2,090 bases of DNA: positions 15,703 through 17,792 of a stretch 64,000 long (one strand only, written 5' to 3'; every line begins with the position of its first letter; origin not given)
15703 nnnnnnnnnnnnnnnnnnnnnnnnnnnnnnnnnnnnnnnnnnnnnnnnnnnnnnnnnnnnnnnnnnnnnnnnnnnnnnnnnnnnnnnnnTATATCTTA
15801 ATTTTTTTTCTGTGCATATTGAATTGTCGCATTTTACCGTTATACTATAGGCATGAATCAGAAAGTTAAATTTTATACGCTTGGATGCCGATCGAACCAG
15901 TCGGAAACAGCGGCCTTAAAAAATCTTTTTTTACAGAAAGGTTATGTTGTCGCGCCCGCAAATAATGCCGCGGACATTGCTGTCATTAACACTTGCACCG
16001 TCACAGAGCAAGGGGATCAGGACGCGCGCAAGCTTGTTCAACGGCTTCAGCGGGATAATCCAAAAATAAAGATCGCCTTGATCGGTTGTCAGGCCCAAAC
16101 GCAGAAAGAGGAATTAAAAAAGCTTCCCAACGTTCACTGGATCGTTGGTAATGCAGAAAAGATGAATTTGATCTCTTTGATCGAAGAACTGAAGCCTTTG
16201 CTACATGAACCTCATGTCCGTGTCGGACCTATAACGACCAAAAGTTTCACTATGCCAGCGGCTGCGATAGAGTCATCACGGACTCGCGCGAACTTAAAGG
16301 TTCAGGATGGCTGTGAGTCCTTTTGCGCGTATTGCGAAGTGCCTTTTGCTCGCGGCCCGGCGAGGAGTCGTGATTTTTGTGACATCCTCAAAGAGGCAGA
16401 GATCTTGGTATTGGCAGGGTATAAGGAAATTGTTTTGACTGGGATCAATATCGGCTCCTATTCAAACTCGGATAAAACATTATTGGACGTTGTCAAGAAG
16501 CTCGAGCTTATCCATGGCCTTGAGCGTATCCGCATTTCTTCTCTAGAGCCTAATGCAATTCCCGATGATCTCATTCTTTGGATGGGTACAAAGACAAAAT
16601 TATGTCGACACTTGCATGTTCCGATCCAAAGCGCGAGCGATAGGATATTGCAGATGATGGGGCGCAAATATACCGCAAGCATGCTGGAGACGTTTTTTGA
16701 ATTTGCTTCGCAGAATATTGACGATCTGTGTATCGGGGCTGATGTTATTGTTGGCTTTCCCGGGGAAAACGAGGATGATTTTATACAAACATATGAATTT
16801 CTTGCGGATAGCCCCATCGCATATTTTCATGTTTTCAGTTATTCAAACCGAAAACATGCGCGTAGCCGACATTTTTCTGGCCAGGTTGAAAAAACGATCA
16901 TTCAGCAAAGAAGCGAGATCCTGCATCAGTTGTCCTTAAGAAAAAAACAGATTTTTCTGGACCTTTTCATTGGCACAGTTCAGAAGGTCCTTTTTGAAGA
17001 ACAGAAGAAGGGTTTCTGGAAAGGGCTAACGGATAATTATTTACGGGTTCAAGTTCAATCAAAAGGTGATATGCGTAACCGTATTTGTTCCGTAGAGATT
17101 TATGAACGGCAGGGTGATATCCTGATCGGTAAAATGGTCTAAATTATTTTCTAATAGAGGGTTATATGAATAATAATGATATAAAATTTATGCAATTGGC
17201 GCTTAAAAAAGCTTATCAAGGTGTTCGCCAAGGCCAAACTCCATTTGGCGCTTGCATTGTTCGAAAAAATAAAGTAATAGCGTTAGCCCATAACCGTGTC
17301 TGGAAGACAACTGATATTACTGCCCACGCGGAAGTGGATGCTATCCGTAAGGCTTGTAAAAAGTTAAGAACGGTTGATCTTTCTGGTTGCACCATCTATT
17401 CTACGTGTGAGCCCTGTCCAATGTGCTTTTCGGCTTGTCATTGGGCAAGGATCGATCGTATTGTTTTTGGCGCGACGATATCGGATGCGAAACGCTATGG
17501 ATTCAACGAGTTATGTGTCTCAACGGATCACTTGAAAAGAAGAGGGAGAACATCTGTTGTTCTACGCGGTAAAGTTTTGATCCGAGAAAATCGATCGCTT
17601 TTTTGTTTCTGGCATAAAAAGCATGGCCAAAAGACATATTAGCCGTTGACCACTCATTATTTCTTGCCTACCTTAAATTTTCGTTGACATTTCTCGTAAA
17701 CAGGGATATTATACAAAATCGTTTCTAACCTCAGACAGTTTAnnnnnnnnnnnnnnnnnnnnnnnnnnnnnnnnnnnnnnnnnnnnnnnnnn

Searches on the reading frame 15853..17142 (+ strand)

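Call 54: search_protein_families(library=pfam, proteins=[window:15853-17142:+], max_evalue=0.000001)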
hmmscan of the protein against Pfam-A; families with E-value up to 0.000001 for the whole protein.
window:15853-17142:+ (429 aa): 2 families
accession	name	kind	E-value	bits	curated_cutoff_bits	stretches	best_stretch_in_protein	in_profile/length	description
PF00919.26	UPF0004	-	2.6e-23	82.3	27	1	4-99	1-98/98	Uncharacterized protein family UPF0004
PF04055.27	Radical_SAM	-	7.1e-20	72.3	29.5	1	149-317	2-166/166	Radical SAM superfamily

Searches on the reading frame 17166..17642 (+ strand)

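Call 54: search_protein_families(library=pfam, proteins=[window:17166-17642:+], max_evalue=0.000001)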
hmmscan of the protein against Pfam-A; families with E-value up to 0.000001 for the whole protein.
window:17166-17642:+ (158 aa): 2 families
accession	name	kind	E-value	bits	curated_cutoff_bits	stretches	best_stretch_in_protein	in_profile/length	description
PF00383.29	dCMP_cyt_deam_1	-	1.5e-28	99.1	25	1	3-102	2-101/102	Cytidine and deoxycytidylate deaminase zinc-binding region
PF14437.12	MafB19-deam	-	3.5e-25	89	27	1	4-107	2-105/142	MafB19-like deaminase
